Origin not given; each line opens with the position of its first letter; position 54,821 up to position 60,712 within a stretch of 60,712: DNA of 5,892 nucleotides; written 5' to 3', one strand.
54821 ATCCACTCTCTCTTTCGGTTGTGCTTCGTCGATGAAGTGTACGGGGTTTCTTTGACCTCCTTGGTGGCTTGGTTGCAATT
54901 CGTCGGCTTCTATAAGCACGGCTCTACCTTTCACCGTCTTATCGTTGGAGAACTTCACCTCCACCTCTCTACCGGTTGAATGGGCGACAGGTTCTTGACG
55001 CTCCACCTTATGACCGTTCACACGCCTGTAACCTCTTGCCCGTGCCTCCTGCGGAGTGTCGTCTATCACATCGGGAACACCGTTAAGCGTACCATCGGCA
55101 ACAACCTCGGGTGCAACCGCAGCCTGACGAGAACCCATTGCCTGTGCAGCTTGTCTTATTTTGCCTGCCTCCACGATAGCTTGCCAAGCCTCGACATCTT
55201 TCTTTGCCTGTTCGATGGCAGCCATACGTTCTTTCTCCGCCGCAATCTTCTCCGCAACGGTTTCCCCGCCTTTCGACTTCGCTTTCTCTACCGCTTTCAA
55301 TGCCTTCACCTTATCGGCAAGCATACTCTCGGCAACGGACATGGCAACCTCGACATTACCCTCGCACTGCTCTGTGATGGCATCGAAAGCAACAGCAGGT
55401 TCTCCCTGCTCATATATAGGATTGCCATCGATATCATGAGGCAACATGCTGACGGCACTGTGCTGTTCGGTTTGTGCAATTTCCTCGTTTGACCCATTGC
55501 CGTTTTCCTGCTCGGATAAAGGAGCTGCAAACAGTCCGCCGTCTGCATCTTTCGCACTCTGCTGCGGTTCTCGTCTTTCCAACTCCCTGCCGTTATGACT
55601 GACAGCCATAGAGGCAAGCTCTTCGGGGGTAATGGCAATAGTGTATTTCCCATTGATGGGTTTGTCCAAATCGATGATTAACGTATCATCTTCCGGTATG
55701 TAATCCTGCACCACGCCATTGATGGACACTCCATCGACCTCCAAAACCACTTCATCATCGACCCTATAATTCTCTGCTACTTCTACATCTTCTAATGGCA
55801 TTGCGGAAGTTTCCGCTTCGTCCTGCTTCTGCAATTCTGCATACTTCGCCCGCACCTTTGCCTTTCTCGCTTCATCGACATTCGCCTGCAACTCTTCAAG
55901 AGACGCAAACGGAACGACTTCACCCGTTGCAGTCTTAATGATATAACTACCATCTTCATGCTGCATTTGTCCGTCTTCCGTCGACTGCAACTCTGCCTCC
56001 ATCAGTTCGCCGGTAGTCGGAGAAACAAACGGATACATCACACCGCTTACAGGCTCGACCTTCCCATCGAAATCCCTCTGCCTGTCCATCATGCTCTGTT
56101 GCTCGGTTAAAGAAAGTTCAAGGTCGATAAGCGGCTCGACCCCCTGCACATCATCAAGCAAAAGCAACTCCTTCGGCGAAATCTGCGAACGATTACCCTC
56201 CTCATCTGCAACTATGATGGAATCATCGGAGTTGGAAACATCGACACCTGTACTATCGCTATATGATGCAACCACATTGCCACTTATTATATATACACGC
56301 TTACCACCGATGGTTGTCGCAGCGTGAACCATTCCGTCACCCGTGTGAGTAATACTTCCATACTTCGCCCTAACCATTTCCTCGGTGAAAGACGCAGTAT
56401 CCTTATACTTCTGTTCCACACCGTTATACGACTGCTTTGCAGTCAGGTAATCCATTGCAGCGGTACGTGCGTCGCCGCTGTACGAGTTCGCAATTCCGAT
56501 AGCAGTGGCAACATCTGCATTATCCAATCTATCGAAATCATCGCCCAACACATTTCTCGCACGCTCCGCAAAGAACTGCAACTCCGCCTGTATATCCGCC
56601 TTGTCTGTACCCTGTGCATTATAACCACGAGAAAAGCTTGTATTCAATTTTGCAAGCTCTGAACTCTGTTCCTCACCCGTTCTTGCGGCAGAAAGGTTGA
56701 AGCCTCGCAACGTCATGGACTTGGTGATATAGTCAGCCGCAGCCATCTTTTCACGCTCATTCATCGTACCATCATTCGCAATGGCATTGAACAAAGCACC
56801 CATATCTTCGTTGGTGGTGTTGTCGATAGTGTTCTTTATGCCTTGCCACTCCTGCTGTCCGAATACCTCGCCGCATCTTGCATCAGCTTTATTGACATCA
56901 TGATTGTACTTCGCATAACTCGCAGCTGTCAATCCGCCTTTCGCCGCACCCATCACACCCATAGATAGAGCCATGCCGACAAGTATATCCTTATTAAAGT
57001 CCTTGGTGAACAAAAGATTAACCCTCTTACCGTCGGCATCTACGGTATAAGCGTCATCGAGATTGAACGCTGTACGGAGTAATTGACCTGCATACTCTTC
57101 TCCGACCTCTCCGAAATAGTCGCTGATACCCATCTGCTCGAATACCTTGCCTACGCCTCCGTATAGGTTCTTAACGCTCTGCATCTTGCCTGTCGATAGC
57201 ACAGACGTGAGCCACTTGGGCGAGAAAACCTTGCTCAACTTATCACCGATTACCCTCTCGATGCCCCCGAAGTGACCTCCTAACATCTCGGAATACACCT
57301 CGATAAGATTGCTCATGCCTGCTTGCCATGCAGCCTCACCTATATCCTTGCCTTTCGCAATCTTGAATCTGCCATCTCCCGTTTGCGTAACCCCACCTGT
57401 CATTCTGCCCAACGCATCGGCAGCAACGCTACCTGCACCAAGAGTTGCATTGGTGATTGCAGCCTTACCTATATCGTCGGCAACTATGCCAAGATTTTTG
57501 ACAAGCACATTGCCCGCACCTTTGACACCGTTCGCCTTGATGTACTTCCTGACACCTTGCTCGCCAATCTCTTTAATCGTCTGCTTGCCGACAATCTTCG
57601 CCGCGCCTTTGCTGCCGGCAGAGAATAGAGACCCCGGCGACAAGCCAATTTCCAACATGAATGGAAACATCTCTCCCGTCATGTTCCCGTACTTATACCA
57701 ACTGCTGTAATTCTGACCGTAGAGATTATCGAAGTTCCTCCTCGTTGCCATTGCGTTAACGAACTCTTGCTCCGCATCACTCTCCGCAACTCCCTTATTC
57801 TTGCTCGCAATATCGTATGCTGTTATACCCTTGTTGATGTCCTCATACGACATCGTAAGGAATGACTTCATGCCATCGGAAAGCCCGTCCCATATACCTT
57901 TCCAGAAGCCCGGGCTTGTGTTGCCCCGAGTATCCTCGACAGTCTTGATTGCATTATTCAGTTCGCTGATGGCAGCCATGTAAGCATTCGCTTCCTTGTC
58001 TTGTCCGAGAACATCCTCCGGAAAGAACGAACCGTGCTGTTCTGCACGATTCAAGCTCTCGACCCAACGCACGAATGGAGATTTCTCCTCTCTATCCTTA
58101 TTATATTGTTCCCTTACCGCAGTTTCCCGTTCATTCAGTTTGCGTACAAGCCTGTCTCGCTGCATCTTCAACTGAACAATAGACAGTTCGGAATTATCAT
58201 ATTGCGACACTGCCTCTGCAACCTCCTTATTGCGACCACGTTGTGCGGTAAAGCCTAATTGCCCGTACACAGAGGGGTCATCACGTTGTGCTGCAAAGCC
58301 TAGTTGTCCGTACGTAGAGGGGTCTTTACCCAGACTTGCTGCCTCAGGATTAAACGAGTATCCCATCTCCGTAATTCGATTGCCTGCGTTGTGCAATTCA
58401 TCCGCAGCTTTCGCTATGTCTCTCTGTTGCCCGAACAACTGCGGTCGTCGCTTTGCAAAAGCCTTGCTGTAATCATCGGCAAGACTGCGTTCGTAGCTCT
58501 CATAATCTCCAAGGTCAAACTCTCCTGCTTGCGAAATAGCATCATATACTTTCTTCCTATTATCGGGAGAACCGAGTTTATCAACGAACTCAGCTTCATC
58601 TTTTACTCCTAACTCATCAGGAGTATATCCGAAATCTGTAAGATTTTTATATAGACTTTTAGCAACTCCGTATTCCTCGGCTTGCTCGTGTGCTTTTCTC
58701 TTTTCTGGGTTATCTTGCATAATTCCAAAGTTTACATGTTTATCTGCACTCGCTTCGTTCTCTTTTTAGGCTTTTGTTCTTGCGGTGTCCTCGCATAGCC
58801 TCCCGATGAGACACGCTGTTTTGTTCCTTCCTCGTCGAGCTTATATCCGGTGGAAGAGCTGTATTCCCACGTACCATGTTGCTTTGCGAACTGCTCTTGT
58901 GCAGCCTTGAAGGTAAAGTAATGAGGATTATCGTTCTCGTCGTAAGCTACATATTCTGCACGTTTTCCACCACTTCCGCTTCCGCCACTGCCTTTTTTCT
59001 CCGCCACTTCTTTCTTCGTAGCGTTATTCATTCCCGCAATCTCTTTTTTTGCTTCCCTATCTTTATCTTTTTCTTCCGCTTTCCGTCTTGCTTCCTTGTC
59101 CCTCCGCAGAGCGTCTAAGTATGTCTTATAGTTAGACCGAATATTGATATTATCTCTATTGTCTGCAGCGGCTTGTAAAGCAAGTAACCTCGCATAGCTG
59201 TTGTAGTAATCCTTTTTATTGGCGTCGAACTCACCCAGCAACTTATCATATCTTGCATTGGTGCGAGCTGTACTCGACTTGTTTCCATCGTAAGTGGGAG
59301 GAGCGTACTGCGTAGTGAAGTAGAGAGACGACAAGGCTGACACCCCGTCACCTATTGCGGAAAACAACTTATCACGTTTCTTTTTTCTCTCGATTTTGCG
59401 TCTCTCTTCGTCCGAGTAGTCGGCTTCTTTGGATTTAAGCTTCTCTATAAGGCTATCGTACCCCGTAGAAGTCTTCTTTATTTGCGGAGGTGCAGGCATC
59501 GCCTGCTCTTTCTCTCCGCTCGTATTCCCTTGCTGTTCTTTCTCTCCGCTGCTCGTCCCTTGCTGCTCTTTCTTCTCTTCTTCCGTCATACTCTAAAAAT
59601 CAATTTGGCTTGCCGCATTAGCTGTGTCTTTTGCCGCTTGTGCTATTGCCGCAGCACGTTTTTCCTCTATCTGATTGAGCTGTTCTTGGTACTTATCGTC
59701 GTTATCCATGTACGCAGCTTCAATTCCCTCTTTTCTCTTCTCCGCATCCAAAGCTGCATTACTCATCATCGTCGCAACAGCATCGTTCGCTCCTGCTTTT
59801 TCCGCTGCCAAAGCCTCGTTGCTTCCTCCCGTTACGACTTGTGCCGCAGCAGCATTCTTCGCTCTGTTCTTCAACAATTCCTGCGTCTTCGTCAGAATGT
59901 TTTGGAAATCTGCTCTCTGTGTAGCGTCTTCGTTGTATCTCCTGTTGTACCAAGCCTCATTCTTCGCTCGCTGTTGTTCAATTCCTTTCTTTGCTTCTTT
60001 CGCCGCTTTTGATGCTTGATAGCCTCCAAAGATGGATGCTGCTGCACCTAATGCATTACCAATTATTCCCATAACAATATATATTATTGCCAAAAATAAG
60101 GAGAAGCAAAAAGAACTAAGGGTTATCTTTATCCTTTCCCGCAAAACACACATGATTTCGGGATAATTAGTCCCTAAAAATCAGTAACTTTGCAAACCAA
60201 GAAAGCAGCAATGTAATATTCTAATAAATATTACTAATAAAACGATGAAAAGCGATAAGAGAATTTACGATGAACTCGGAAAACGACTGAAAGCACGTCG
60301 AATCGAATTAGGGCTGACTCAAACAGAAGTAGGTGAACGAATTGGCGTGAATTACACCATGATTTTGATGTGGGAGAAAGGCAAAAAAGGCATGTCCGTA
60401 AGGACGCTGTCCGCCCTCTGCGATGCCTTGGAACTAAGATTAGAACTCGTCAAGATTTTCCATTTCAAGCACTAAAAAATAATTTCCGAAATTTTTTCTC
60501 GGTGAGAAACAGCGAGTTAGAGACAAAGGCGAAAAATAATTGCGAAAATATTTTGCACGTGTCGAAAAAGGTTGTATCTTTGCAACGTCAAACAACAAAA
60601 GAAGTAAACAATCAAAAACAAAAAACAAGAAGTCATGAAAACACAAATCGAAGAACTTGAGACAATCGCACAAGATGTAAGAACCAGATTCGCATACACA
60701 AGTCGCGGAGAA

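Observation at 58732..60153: The giant ORF sits in an ejection-protein cassette next to the portal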

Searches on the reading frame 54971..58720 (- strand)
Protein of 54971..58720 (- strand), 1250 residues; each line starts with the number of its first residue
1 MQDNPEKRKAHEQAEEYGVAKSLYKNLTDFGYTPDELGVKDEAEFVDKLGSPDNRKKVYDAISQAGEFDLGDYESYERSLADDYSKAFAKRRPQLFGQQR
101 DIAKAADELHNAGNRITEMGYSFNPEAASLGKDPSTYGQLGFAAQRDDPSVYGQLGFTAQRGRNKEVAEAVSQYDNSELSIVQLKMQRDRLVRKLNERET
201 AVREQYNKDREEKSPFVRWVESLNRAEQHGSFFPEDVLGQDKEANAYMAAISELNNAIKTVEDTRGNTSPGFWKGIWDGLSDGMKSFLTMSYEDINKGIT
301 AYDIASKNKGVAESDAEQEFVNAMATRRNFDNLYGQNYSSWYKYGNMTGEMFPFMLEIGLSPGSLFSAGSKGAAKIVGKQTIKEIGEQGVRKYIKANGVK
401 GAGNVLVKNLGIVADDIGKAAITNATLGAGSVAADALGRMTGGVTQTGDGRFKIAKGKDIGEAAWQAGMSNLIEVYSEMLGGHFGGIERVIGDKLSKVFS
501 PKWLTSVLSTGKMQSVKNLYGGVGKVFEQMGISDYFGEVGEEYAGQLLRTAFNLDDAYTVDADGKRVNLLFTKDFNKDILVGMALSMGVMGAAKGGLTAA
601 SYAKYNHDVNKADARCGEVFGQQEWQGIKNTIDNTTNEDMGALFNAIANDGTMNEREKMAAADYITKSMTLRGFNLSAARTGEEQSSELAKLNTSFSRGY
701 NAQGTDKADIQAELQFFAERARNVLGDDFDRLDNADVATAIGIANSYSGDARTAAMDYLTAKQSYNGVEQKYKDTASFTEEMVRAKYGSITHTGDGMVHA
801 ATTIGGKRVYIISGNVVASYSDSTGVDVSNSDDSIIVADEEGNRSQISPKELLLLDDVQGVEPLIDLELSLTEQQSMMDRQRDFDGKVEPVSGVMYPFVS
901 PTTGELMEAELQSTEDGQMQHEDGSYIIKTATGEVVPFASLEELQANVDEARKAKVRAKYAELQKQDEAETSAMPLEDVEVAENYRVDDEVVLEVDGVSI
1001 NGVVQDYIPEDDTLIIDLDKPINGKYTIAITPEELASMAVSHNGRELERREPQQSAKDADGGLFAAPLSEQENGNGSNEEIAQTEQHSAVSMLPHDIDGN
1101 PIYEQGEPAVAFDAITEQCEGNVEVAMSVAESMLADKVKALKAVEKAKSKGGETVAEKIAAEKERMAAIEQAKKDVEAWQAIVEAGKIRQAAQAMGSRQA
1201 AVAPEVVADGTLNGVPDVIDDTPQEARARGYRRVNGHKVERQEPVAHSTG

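Call 33: search_solved_structures(query=window:54971-58720:-, max_evalue=1, show_alignments=1)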
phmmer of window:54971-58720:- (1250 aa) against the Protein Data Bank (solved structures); distinct sequences matched with E-value up to 1: 2.
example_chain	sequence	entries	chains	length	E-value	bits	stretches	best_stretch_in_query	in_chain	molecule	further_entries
4psw_A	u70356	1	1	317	0.69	11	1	33-97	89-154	Histone acetyltransferase type B catalytic subunit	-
1bob_A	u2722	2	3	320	0.7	11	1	33-97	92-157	HISTONE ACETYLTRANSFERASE | Histone acetyltransferase type B catalytic subunit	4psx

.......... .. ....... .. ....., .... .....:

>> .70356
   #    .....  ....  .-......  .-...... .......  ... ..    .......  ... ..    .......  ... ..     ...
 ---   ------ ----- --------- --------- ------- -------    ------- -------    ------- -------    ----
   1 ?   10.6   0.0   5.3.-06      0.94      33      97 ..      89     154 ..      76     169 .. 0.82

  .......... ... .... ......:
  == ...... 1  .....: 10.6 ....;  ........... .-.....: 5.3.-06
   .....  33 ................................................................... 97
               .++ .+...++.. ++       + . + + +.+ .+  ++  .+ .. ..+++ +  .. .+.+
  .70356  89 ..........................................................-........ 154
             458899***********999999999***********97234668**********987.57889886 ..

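Call 53: search_protein_families(library=ncbifam, proteins=[window:54971-58720:-], max_evalue=0.01)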
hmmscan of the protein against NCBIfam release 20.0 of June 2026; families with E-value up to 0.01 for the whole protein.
window:54971-58720:- (1250 aa): 0 families

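Call 82: search_protein_families(library=pfam, proteins=[window:54971-58720:-], max_evalue=1)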
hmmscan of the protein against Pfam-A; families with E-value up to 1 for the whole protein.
window:54971-58720:- (1250 aa): 3 families
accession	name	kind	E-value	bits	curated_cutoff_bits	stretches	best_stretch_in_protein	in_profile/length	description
PF18827.6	LPD14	-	0.0053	17.2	27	1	472-607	6-131/136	Large polyvalent protein-associated domain 14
PF00126.33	HTH_1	-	0.28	11.6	26.6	1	1175-1202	3-30/60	Bacterial regulatory helix-turn-helix protein, lysR family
PF05823.17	Gp-FAR-1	-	0.76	10.6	29.2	1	164-221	26-83/149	Nematode fatty acid retinoid binding protein (Gp-FAR-1)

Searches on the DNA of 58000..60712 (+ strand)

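Call 9: search_dna_similar(query=window:58000-60712:+, collection=phages, mode=distant, max_rows=20)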
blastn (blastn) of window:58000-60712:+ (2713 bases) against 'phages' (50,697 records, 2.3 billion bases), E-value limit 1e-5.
No match.

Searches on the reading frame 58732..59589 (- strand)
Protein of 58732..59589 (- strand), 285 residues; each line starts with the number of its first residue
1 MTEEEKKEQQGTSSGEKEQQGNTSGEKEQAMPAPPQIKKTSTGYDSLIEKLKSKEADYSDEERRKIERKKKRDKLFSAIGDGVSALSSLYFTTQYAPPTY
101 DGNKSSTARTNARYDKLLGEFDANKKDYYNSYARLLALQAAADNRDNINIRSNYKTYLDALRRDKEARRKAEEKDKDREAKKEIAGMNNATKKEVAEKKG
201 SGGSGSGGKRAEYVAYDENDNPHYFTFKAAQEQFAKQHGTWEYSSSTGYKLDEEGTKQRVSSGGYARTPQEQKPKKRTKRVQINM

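Call 7: search_protein_families(library=pfam, proteins=[window:58732-59589:-], max_evalue=0.01)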
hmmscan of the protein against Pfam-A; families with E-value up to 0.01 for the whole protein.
window:58732-59589:- (285 aa): 0 families

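Call 8: search_protein_families(library=phrogs, proteins=[window:58732-59589:-], max_evalue=0.01)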
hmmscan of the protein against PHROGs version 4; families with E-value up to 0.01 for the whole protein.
window:58732-59589:- (285 aa): 1 family
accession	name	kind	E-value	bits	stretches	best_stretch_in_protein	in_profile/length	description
phrog_35875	-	unknown function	0.0014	19.7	0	45-79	25-58/76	-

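Call 49: find_homologous_proteins(query=window:58732-59589:-, max_evalue=0.001)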
Query window:58732-59589:- (285 aa): 31 proteins with E <= 0.001 among 1994 candidates.
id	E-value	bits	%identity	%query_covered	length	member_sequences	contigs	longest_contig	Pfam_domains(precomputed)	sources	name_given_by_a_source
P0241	5.6e-177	605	100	100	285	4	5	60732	-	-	-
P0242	5.0e-163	559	93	100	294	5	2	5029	-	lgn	-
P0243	1.8e-157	541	92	100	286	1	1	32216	-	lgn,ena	-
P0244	1.0e-149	516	89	100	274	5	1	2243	-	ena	-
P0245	7.9e-149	513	87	100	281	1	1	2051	-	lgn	-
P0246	1.6e-145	502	89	93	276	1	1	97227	-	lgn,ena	-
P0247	3.3e-142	491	87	94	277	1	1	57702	-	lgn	-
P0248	3.4e-137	475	84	94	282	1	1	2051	-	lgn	-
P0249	2.8e-136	472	84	94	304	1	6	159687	-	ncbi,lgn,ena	-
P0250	2.1e-127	443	77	98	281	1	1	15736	-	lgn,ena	-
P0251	2.7e-41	160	73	38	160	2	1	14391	-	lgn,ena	-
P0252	8.5e-18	83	32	68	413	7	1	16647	-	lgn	-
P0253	3.1e-11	62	39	28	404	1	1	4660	-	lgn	-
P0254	5.4e-11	61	46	21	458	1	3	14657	-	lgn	-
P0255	1.1e-8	54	46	25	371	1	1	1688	-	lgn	-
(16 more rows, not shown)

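Call 53: search_protein_families(library=ncbifam, proteins=[window:58732-59589:-], max_evalue=0.01)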
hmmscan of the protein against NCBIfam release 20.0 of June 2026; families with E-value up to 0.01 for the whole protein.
window:58732-59589:- (285 aa): 1 family
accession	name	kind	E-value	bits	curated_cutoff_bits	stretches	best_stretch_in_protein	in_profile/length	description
TIGR03836.1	termin_org_HMW1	equivalog_domain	0.0055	17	85.2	0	214-255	36-75/82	cytadherence high molecular weight protein 1 N-terminal region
